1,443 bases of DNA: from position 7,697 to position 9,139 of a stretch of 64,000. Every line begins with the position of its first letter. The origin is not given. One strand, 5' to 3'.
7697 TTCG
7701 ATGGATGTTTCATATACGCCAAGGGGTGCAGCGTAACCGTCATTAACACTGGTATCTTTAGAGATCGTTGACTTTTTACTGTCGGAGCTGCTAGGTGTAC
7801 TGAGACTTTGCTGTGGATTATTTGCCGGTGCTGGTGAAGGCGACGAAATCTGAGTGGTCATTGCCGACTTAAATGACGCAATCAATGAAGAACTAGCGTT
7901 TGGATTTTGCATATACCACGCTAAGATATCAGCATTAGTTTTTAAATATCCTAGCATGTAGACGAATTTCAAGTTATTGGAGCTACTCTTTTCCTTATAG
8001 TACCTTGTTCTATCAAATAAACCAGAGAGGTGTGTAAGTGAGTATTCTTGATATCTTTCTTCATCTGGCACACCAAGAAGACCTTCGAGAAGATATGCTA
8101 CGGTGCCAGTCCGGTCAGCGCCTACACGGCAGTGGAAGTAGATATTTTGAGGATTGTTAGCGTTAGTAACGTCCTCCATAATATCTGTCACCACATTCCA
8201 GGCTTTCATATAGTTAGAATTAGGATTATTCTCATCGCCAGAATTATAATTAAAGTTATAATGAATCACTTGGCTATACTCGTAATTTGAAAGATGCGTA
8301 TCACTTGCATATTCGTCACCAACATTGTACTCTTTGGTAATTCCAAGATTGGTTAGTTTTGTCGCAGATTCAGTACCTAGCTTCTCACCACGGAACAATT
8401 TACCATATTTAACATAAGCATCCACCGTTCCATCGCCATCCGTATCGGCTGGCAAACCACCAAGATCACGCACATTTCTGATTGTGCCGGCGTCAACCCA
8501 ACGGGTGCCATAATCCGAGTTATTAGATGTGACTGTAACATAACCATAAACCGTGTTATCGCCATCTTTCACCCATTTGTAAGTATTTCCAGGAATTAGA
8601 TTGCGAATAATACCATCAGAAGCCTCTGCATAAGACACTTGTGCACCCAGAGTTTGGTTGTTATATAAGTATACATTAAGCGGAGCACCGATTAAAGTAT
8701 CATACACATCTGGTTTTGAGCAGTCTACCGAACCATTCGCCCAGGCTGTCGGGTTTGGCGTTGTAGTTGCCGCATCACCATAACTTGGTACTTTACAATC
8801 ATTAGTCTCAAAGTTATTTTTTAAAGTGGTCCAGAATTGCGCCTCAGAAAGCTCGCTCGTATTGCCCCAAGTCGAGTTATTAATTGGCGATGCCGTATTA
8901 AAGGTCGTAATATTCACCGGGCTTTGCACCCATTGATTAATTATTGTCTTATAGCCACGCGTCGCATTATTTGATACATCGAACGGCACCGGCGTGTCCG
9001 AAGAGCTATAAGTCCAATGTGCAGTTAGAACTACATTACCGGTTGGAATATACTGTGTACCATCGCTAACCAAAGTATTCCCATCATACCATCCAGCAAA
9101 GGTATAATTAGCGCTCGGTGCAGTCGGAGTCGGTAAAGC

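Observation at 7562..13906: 2114-aa surface protein ending in an apparently extracellular tyrosine-phosphatase domain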

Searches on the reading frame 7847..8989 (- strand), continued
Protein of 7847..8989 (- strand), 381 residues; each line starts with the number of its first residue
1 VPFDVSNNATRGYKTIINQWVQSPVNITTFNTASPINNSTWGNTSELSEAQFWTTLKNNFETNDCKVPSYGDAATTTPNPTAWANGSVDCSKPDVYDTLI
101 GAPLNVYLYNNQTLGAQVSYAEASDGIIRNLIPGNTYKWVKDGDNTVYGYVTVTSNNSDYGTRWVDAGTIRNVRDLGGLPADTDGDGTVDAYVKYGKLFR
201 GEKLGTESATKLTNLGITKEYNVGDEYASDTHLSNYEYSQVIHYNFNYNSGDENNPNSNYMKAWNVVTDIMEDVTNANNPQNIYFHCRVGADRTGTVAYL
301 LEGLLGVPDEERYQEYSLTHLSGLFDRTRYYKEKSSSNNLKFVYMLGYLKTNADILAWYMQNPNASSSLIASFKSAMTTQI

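Call 87: search_protein_families(library=pfam, proteins=[L073:2750-3436:+, L054:4975-5529:+, L073:1105-2757:+, L051:2359-2943:+, L056:11264-11779:+, L046:9048-9695:-], max_evalue=0.1)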
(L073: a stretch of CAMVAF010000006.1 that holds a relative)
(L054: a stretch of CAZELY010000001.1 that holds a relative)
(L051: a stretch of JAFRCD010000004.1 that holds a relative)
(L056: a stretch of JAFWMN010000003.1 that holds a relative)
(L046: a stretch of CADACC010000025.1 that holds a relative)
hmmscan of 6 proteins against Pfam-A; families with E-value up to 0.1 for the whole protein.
L073:2750-3436:+ (228 aa): 3 families
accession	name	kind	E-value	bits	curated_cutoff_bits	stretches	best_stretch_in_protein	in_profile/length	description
PF00717.28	Peptidase_S24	-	1.7e-08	34.6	23.3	1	29-111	32-116/116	Peptidase S24-like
PF10502.14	Peptidase_S26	-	2.9e-05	24.5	22.9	1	13-72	9-67/168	Signal peptidase, peptidase S26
PF00335.26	Tetraspanin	-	0.02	15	32.1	0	122-183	78-140/225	Tetraspanin family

L054:4975-5529:+ (184 aa): 0 families

L073:1105-2757:+ (550 aa): 10 families
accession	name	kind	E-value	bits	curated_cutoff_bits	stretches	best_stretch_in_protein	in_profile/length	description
PF02368.24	Big_2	-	1.8e-55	185.3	22.8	4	239-313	4-79/79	Bacterial Ig-like domain (group 2)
PF22359.2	Big-like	-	1.4e-09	38.4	27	1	358-387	5-34/48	Bacterial Ig-like domain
PF23486.1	Ig_TMEM132_5th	-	0.0025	18.4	28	0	359-400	89-131/137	TMEM132 fifth domain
PF21764.3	Invasin_D4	-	0.0031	18.4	27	0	173-219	28-78/88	Invasin, domain 4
PF15886.11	CBM39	-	0.004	17.3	25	0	71-111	60-96/107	Carbohydrate binding domain (family 32)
PF25354.1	Ig_NUP210_16th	-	0.0067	16.3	27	0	160-214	7-60/72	NUP210-like, Ig-like domain 16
PF11608.14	RRM_MARF1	-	0.0099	16.5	27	0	287-317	35-65/89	MARF1, RNA recognition motif 1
PF19917.4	bpX1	-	0.045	14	27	0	359-374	5-20/82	MoxR-vWA-beta-propeller ternary system domain bpX1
PF15338.11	TPIP1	-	0.081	13.5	27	0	96-149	2-51/123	p53-regulated apoptosis-inducing protein 1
PF16447.10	DUF5044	-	0.097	12.9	25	0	247-284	66-105/178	Domain of unknown function (DUF5044)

L051:2359-2943:+ (194 aa): 0 families

L056:11264-11779:+ (171 aa): 2 families
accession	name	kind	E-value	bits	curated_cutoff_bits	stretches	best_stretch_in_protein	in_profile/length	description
PF15183.11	MRAP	-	0.048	14.1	27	1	37-76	42-81/89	Melanocortin-2 receptor accessory protein family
PF25184.1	YxzE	-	0.078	14.4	40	0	39-74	4-39/65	YxzE-like putative bacteriocin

L046:9048-9695:- (215 aa): 1 family
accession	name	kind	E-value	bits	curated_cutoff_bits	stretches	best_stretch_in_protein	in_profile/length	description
PF12389.13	Peptidase_M73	-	1.3e-07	32.1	22.5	1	6-91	8-81/196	Camelysin metallo-endopeptidase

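Call 88: search_protein_families(library=ncbifam, proteins=[L073:2750-3436:+, L054:4975-5529:+, L073:1105-2757:+, L051:2359-2943:+, L056:11264-11779:+, L046:9048-9695:-], max_evalue=0.1)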
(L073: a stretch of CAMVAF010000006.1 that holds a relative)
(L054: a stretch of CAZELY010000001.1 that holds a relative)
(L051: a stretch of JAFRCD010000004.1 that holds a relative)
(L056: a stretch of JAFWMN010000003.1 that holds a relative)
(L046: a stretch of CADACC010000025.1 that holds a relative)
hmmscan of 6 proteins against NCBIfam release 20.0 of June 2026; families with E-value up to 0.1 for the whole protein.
L073:2750-3436:+ (228 aa): 8 families
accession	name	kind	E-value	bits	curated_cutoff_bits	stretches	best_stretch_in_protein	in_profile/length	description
TIGR02228.1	sigpep_I_arch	equivalog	2.9e-20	72.7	51.85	1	6-136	5-148/158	signal peptidase I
NF046067.1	SigPepSipWBacil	equivalog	2.7e-10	40.1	190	1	34-106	40-120/189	signal peptidase I SipW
TIGR02227.1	sigpep_I_bact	equivalog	1.1e-08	35.2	47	1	14-102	4-97/162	signal peptidase I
TIGR00498.1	lexA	equivalog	0.014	15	110.95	1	30-118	113-197/203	transcriptional repressor LexA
TIGR02754.1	sod_Ni_protease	equivalog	0.023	15.2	63.25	1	37-100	3-73/90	nickel-type superoxide dismutase maturation protease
NF040558.1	CAS_Csx18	equivalog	0.026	14.4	50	1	11-46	22-57/64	CRISPR-associated protein Csx18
NF007621.2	PRK10276.1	subfamily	0.047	13.7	110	1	34-105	31-100/115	translesion error-prone DNA polymerase V autoproteolytic subunit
NF058576.1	EntV_fam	equivalog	0.082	12.9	130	0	152-201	46-94/162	EntV family bacteriocin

L054:4975-5529:+ (184 aa): 0 families

L073:1105-2757:+ (550 aa): 1 family
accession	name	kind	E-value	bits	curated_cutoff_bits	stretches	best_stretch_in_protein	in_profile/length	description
NF053514.2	JUQZ_fam_ocin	equivalog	1.7e-06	28.3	40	1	276-308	66-98/107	BLB8/JUQZ-1 family protein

L051:2359-2943:+ (194 aa): 1 family
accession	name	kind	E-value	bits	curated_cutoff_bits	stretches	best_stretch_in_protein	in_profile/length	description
NF040904.1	PhrA_Strep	subfamily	0.075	13.2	40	0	16-47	1-32/56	PhrA family quorum-sensing system peptide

L056:11264-11779:+ (171 aa): 0 families

L046:9048-9695:- (215 aa): 6 families
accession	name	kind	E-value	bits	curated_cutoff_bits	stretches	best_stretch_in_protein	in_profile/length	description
TIGR04088.1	cognate_SipW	domain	7.8e-10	38.6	19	1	8-41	1-34/34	SipW-dependent-type signal peptide-containing protein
TIGR04090.1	exp_by_SipW_IV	subfamily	8.5e-06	25.7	60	1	5-83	2-67/241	BsaA family SipW-dependent biofilm matrix protein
NF051432.1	PepSY_MTB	domain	0.02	15.4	60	0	1-32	1-34/101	PepSY domain-containing protein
NF002939.0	PRK03598.1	equivalog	0.024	13.8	393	1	2-44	2-43/332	secretion protein HlyD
NF033776.1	stress_YhcN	equivalog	0.041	14.2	125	1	3-44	2-43/87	peroxide/acid stress response protein YhcN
NF046066.1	BioflmMtrxTasA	equivalog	0.084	12.3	450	0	5-48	8-51/264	biofilm matrix protein TasA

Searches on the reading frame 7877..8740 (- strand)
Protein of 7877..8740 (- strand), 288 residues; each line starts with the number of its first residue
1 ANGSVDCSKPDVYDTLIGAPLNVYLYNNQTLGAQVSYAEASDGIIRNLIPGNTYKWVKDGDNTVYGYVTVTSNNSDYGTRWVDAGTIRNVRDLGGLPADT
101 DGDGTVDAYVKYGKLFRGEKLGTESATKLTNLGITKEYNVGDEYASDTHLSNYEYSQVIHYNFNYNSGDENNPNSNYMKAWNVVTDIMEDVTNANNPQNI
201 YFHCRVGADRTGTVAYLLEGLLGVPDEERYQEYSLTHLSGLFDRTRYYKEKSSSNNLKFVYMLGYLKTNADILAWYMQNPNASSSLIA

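Call 11: search_solved_structures(query=window:7877-8740:-, max_evalue=1, show_alignments=3)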
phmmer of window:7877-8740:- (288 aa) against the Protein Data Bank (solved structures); distinct sequences matched with E-value up to 1: 1.
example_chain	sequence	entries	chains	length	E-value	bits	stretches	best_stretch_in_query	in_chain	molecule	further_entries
8dhi_A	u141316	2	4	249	0.012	18.7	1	184-263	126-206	TYR_PHOSPHATASE_2 domain-containing protein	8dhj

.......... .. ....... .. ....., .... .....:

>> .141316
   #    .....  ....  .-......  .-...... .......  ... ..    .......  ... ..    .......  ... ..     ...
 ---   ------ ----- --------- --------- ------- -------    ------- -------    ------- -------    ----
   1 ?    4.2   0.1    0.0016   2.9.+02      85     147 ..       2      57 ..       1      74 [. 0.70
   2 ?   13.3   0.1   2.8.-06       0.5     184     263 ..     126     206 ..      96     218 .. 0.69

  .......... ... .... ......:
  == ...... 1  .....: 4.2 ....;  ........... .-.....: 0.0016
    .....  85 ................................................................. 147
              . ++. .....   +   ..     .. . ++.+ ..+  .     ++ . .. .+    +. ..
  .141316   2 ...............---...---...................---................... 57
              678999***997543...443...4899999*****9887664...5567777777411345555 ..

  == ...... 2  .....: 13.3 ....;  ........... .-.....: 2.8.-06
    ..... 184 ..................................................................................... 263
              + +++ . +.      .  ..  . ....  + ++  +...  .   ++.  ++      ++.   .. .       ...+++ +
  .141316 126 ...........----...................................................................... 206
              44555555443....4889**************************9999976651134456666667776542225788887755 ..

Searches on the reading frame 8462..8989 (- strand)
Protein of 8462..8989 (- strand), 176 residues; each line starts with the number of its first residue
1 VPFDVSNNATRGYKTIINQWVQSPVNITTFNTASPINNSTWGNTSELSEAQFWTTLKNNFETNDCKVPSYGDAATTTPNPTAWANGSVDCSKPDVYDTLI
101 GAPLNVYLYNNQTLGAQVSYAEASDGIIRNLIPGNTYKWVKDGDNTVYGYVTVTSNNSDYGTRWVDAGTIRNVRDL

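Call 67: search_protein_families(library=pfam, alignment_id=A6, max_evalue=1)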
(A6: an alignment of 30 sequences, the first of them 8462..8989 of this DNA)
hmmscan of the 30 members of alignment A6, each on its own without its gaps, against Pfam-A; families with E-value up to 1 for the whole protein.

A. member 1, window:8462-8989:- (176 aa): 0 families

B. families by the number of members that match (of 30 scanned): 17 families
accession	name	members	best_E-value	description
PF09479.16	Flg_new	7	4.2e-06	Listeria-Bacteroides repeat domain (List_Bact_rpt)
PF19406.5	PKD_5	2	0.029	PKD-like domain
PF16656.11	Pur_ac_phosph_N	1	0.00051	Purple acid Phosphatase, N-terminal domain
PF25788.1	Ig_Rha78A_N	1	0.0016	Rha78A-like, N-terminal immunoglobulin domain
PF20521.3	DUF6736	1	0.0018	Family of unknown function (DUF6736)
PF18998.6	Flg_new_2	1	0.0039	Divergent InlB B-repeat domain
PF00188.32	CAP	1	0.0058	Cysteine-rich secretory protein family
PF01568.27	Molydop_binding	1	0.047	Molydopterin dinucleotide binding domain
PF17427.7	Phi29_Phage_SSB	1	0.055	Phage Single-stranded DNA-binding protein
PF11695.14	DUF3291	1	0.069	Domain of unknown function (DUF3291)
PF07676.18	PD40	1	0.078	WD40-like Beta Propeller Repeat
PF00041.27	fn3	1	0.078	Fibronectin type III domain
PF14194.11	Cys_rich_VLP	1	0.14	Cysteine-rich VLP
PF13751.12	DDE_Tnp_1_6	1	0.17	Transposase DDE domain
PF08644.17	SPT16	1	0.22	FACT complex subunit (SPT16/CDC68)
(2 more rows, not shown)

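Call 68: search_solved_structures(query=A6, max_evalue=1)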
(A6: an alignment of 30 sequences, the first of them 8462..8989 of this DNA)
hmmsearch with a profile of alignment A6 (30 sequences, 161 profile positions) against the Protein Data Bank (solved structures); distinct sequences matched with E-value up to 1: 0.
